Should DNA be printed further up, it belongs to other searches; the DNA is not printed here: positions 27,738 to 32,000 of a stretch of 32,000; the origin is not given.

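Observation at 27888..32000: Largest ORF in the window is missing from the ORF track: a >1370-codon, sequon-saturated secreted protein running off the right edge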

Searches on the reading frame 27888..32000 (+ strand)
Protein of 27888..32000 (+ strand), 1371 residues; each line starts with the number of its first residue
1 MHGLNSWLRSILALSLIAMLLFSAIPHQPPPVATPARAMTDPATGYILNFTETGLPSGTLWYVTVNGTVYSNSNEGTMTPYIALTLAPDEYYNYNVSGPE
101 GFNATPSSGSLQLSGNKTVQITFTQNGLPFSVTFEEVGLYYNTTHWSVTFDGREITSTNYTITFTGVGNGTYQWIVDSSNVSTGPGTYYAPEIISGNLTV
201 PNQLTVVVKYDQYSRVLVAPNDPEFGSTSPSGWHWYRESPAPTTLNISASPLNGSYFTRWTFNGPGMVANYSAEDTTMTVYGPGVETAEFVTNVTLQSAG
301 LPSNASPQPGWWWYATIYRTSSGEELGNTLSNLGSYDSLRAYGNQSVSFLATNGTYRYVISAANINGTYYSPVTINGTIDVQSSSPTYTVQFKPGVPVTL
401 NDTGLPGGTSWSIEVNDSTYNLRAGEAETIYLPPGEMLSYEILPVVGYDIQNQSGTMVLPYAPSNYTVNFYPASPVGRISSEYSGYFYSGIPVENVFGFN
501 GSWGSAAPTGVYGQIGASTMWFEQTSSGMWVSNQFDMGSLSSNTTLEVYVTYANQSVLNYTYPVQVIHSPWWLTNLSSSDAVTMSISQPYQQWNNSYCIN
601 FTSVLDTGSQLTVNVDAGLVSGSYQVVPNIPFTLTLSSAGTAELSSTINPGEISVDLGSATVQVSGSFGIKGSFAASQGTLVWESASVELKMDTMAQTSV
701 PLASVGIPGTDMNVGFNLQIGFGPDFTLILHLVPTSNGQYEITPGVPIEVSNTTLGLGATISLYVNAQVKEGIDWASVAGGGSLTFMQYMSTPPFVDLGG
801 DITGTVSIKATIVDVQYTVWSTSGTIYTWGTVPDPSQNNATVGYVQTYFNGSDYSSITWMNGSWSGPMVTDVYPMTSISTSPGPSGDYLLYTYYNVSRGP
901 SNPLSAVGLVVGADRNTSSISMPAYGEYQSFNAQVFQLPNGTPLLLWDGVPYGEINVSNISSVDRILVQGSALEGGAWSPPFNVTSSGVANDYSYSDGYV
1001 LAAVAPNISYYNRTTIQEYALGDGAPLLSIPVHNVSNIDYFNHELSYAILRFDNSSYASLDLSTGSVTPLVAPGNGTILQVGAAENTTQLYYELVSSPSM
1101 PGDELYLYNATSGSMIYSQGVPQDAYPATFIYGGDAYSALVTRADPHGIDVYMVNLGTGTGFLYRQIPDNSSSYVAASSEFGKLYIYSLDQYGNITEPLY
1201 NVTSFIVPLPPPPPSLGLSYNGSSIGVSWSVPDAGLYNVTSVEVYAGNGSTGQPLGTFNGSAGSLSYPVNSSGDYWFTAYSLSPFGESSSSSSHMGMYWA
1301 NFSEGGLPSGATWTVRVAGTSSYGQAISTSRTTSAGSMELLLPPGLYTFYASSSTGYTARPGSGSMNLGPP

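Call 6: search_protein_families(library=pfam, proteins=[window:27888-32000:+], max_evalue=1)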
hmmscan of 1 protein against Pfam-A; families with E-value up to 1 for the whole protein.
window:27888-32000:+ (1371 aa): 2 families
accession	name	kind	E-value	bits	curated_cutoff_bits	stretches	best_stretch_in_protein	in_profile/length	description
PF24507.1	Ig_CFAP65_4th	-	0.12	13.2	27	0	100-124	23-47/76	CFAP65, fourth Ig-like domain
PF04023.20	FeoA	-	0.19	12.3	23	1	392-431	33-71/74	FeoA domain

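Call 7: search_protein_families(library=ncbifam, proteins=[window:27888-32000:+], max_evalue=1)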
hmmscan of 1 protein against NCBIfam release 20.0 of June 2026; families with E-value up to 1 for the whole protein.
window:27888-32000:+ (1371 aa): 0 families

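Call 8: search_solved_structures(query=window:27888-32000:+, max_evalue=1)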
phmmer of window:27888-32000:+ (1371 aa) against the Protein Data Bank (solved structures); distinct sequences matched with E-value up to 1: 0.

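Call 9: find_homologous_proteins(query=window:27888-32000:+)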
Query window:27888-32000:+ (1371 aa): 214 proteins with E <= 0.001 among 8000 candidates; the best 120 are listed.
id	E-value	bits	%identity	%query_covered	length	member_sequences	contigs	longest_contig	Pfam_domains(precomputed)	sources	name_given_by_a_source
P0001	0.0e+0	2951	100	95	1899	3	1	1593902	PF18998.7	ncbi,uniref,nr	ncbi:Predicted cell-wall-anchored protein SasA [Conexivisphaera calida]|uniref:Predicted cell-wall-a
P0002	0.0e+0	2127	77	91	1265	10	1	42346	-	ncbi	ncbi:MAG: hypothetical protein ACP5L2_05695, partial [Conexivisphaera sp.]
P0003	0.0e+0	2048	70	99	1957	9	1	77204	PF18998.7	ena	-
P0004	0.0e+0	1416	77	61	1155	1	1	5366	-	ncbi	ncbi:MAG: hypothetical protein ACP5RJ_07430 [Conexivisphaera sp.]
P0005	0.0e+0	1012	41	96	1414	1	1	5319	-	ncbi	ncbi:MAG: hypothetical protein ACP5NC_05885 [Nitrososphaeria archaeon]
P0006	3.4e-298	1011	43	95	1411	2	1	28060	-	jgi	jgi:hypothetical protein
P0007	7.7e-287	973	40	99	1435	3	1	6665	-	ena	-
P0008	1.3e-282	959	41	96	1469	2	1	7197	-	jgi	-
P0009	4.7e-272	924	39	99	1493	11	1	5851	-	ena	-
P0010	6.0e-268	910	40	99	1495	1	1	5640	-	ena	-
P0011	1.7e-88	316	29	27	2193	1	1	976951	PF22898.3,PF13547.13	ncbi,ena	-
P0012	2.6e-82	295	26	75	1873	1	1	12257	PF10282.16,PF25174.2,PF24814.2,PF01731.27,PF06742.17,PF21783.3,PF22898.3,PF02239.23,PF01436.28,PF23414.2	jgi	-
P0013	2.5e-69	252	29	29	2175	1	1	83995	PF09286.17,PF06742.17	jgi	jgi:hypothetical protein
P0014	2.9e-69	252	29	31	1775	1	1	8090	PF05317.17,PF06742.17,PF22898.3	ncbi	-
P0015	8.0e-69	251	28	32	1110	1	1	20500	PF06742.17,PF22898.3,PF22067.3,PF23157.2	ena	-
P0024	1.4e-46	177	26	32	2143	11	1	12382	PF18998.7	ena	-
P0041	1.5e-38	150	30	30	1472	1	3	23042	PF18998.7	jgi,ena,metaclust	metaclust:\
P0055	4.2e-34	136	40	11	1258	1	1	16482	PF05317.17,PF18998.7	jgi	-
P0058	1.6e-32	130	27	43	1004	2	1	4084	PF18998.7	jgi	jgi:hypothetical protein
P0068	4.3e-30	122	27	31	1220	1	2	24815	PF18998.7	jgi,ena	-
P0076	2.3e-29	120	27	28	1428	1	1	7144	PF18998.7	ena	-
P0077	2.6e-29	120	27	52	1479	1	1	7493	PF10282.16,PF25174.2,PF01731.27,PF18998.7,PF21783.3,PF01436.28,PF23414.2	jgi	-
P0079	4.3e-29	119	37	7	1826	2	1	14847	PF18998.7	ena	-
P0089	1.3e-26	111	30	31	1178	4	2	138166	PF10282.16,PF25174.2,PF06742.17,PF18998.7,PF21783.3,PF02239.23,PF23414.2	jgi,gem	-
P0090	3.4e-26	109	25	26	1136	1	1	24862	PF18998.7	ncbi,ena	-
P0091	4.0e-26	109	25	26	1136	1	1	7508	PF18998.7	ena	-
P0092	4.0e-26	109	25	26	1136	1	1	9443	PF18998.7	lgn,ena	-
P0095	7.9e-26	108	29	27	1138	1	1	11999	PF18998.7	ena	-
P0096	8.6e-26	108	25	26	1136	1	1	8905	PF18998.7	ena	-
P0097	8.8e-26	108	25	26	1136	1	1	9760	PF18998.7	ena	-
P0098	8.9e-26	108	29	27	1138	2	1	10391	PF18998.7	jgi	-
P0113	8.5e-23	98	29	32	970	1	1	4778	PF14509.13,PF18998.7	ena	-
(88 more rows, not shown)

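Call 16: find_encoding_contigs(protein=P0001, flank=10000, max_places=3)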
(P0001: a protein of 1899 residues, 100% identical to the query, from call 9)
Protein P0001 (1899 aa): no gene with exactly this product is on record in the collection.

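Call 19: find_related_loci(query=A1, collection=genome_contigs, flank=10000)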
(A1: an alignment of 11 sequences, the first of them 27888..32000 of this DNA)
Query A1 (1371 aa) in genome_contigs; peptide patterns used: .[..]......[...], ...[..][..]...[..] (x = any residue, [..] = any of these).
22 stretches matched a pattern; 8 encode a relative of the query (tblastn E <= 1e-3); 8 distinct loci.
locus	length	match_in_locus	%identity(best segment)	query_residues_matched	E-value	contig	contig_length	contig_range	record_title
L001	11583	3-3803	74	49-1362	0e+0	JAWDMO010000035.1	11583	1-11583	MAG: Nitrososphaeria archaeon isolate F8S.bin.4 NODE_508_length_11583_cov_2.21366, whole genome shotgun sequence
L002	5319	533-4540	41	45-1368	0e+0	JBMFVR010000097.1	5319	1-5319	MAG: Nitrososphaeria archaeon isolate KM4348-34 NODE_97_length_5319_cov_2.521747, whole genome shotgun sequence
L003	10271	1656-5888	39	8-1368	0e+0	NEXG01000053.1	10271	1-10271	MAG: Candidatus Marsarchaeota G2 archaeon ECH_B_1 Archaeal_consort1_NAG2_g2_scaffold00179, whole genome shotgun sequence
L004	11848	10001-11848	64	1-606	0e+0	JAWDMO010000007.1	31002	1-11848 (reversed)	MAG: Nitrososphaeria archaeon isolate F8S.bin.4 NODE_130_length_31002_cov_2.16732, whole genome shotgun sequence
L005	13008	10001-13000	39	8-951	0e+0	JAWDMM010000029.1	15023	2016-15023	MAG: Nitrososphaeria archaeon isolate F8S.bin.2 NODE_370_length_15023_cov_2.53677, whole genome shotgun sequence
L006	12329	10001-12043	28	479-1139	1e-50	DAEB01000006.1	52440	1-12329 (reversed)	MAG TPA_asm: Thermoplasmata archaeon UBA184 UBA184_contig_8474, whole genome shotgun sequence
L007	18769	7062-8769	27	347-895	1e-35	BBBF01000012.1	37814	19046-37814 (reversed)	Thermocladium modestius JCM 10088 DNA, contig: JCM10088.contig00012, whole genome shotgun sequence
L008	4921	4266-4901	30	48-1368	1e-13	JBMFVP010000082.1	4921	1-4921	MAG: Thermocladium sp. isolate KM4348-32 NODE_82_length_4921_cov_3.533856, whole genome shotgun sequence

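Call 22: search_protein_families(library=pfam, proteins=[P0001, P0005, P0012], max_evalue=0.1)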
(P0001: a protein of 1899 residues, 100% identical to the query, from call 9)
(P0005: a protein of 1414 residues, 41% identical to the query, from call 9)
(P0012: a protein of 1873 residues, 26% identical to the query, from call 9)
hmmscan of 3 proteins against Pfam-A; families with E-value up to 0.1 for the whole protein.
P0001 (1899 aa): 4 families
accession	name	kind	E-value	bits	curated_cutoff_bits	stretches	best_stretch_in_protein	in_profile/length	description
PF18998.6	Flg_new_2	-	6.6e-12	45.7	23.6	2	1404-1473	3-69/73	Divergent InlB B-repeat domain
PF17936.7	Big_6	-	0.0003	21.4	27.6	1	1495-1555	16-76/83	Bacterial Ig domain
PF09479.16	Flg_new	-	0.006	17.1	27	1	1786-1843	1-52/65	Listeria-Bacteroides repeat domain (List_Bact_rpt)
PF16640.11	Big_3_5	-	0.015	16.2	35.5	1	1487-1562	10-80/88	Bacterial Ig-like domain (group 3)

P0005 (1414 aa): 3 families
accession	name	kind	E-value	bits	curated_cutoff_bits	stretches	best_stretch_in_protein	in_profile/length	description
PF14610.12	Psg1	-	0.023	14.9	30.1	1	1285-1411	69-179/186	Ykl077w/Psg1 (Pma1 Stabilization in Golgi)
PF06832.18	BiPBP_C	-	0.039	14.3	26.8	0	1252-1285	45-78/90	Penicillin-Binding Protein C-terminus Family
PF24507.1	Ig_CFAP65_4th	-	0.066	14.1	27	0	103-127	23-47/76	CFAP65, fourth Ig-like domain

P0012 (1873 aa): 14 families
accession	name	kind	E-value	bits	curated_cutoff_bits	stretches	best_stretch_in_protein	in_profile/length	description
PF01436.27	NHL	-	5.5e-25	86.5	20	1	629-654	3-27/28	NHL repeat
PF21783.3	YNCE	-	5.9e-18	65.7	27.1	3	411-591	158-331/339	YNCE-like beta-propeller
PF25174.1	Beta-prop_THOC3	-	3e-15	56.4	305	2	239-401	52-206/272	THOC3 beta-propeller domain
PF10282.15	Lactonase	-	8.4e-15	55.2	21.7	3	414-529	196-318/344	Lactonase, 7-bladed beta-propeller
PF01731.26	Arylesterase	-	5.5e-13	49.4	21.3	0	622-656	48-82/86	Arylesterase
PF02239.22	Cytochrom_D1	-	1e-11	44.5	25.5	2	472-583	8-116/368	Cytochrome D1 heme domain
PF23414.1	Beta-prop_EML_2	-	1.8e-08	34.5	90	0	599-699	11-110/266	Echinoderm microtubule-associated protein second beta-propeller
PF24814.1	WD40_Prp19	-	6.1e-08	32.5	320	0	329-447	146-256/281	Prp19 WD40 domain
PF22898.2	NOMO1-like_1st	-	4.4e-06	27.1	27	0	1793-1821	46-74/85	BOS complex subunit NOMO1-like, first beta sandwich domain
PF06742.16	DUF1214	-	5.3e-06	27.4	25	0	784-818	19-54/112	Protein of unknown function (DUF1214)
PF21959.2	DUF6923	-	0.0002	21.7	27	2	323-485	40-202/234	Repeat of unknown function (DUF6923)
PF02444.21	HEV_ORF1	-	0.00044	21.2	27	0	611-685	29-103/114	Hepatitis E virus ORF-2 (Putative capsid protein)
PF20067.5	SSL_N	-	0.0027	18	18.9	0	583-603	18-37/46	Strictosidine synthase-like, N-terminal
PF17893.6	Cas9_b_hairpin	-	0.035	14.3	25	0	1682-1713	46-77/90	CRISPR-associated endonuclease Cas9 beta-hairpin domain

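Call 40: search_protein_families(library=pfam, proteins=[L001:4112-5410:-, L001:5327-7117:+, L001:7537-8949:+, L001:7927-9219:-, L001:9586-10455:+, L003:6863-7426:+, L003:7902-9161:-, L004:8718-9815:-, L004:6631-7887:-, L004:5660-6652:+], max_evalue=0.001)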
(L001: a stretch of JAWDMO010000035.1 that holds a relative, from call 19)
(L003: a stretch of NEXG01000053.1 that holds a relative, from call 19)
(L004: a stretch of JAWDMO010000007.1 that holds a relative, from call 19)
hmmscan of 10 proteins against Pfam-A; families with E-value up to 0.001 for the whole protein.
L001:4112-5410:- (432 aa): 0 families

L001:5327-7117:+ (596 aa): 0 families

L001:7537-8949:+ (470 aa): 11 families
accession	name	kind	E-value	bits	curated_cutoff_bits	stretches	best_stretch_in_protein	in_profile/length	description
PF07992.20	Pyr_redox_2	-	2.2e-15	57.3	26.1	2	148-216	173-241/291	Pyridine nucleotide-disulphide oxidoreductase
PF21688.3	FAD-depend_C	-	8e-14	52.7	27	1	264-416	40-195/197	FAD-dependent protein, C-terminal domain-like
PF01266.30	DAO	-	1.6e-11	44.8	27.9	2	5-40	1-33/353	FAD dependent oxidoreductase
PF03486.20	HI0933_like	-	3.1e-08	33.8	50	1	5-45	2-39/244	HI0933-like protein Rossmann domain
PF13738.12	Pyr_redox_3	-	5.4e-07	29.6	30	0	165-212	87-134/305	Pyridine nucleotide-disulphide oxidoreductase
PF01134.28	GIDA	-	1.3e-06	28.2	22.1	0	401-463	320-383/391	Glucose inhibited division protein A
PF13454.12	NAD_binding_9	-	4e-06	27.3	21.8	0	7-37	1-32/155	FAD-NAD(P)-binding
PF01946.23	Thi4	-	1.3e-05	25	26.2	1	2-39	16-51/235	Thi4 family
PF13450.12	NAD_binding_8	-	0.0001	22.9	21.9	1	8-38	1-28/68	NAD(P)-binding Rossmann-like domain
PF00890.30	FAD_binding_2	-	0.00016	21.5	20.4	1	5-38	1-31/414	FAD binding domain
PF01494.25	FAD_binding_3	-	0.00051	19.8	22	0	4-25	2-23/349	FAD binding domain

L001:7927-9219:- (430 aa): 0 families

L001:9586-10455:+ (289 aa): 4 families
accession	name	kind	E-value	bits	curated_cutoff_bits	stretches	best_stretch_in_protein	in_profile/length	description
PF08241.18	Methyltransf_11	-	8.1e-13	49.3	21.2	1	123-207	1-94/95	Methyltransferase domain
PF13649.12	Methyltransf_25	-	8.4e-09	36.4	27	1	124-204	3-97/97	Methyltransferase domain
PF13489.12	Methyltransf_23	-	7.9e-07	29.4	27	1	120-251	24-161/164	Methyltransferase domain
PF08242.18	Methyltransf_12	-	1.6e-06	29.2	30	1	123-206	1-98/98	Methyltransferase domain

L003:6863-7426:+ (187 aa): 0 families

L003:7902-9161:- (419 aa): 2 families
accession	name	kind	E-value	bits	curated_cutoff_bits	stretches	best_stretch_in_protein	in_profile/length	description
PF01385.25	OrfB_IS605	-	3.6e-27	95.4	30.5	1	168-310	3-119/120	Probable transposase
PF07282.18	Cas12f1-like_TNB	-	1.4e-11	44.8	26.3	1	325-388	1-60/60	Cas12f1-like, TNB domain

L004:8718-9815:- (365 aa): 1 family
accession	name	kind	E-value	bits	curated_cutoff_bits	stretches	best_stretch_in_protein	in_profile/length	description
PF00291.31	PALP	-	1e-50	173.2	35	1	70-334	4-295/295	Pyridoxal-phosphate dependent enzyme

L004:6631-7887:- (418 aa): 3 families
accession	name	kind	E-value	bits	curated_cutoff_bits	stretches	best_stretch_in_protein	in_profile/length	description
PF01855.24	POR_N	-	1.2e-69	235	27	1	45-267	1-230/231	Pyruvate flavodoxin/ferredoxin oxidoreductase, thiamine diP-bdg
PF17147.9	PFOR_II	-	1.8e-25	89.7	27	1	289-392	1-101/102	Pyruvate:ferredoxin oxidoreductase core domain II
PF02780.25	Transketolase_C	-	2.2e-07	31.3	25.9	1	286-373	7-93/124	Transketolase, C-terminal domain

L004:5660-6652:+ (330 aa): 0 families

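Call 82: find_encoding_contigs(protein=P0003, flank=8000, max_places=2)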
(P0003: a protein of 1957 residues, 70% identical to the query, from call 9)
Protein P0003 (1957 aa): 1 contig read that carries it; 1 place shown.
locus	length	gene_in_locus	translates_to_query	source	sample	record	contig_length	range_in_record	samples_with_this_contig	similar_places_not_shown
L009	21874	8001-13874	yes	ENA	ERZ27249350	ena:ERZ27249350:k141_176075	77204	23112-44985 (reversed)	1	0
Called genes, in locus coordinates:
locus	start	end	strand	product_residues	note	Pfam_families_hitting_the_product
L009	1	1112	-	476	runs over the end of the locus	PF02934:GatB_N, PF02637:GatB_Yqey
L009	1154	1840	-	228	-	PF01209:Ubie_methyltran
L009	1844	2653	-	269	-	PF01256:Carb_kinase (faint)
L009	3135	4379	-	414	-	PF02441:Flavoprotein, PF04127:DFP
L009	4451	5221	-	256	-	PF00795:CN_hydrolase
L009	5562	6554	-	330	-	PF04055:Radical_SAM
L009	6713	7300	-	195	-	-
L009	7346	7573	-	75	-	-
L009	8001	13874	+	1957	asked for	PF18998:Flg_new_2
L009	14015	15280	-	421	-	PF07690:MFS_1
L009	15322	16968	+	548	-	PF00654:Voltage_CLC, PF00571:CBS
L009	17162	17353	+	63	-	-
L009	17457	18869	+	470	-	PF01134:GIDA (faint), PF01266:DAO (faint), PF01946:Thi4 (faint), PF03486:HI0933_like (faint), PF07992:Pyr_redox_2 (faint), PF13454:NAD_binding_9 (faint), PF13738:Pyr_redox_3 (faint), PF21688:FAD-depend_C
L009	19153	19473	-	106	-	-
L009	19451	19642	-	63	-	-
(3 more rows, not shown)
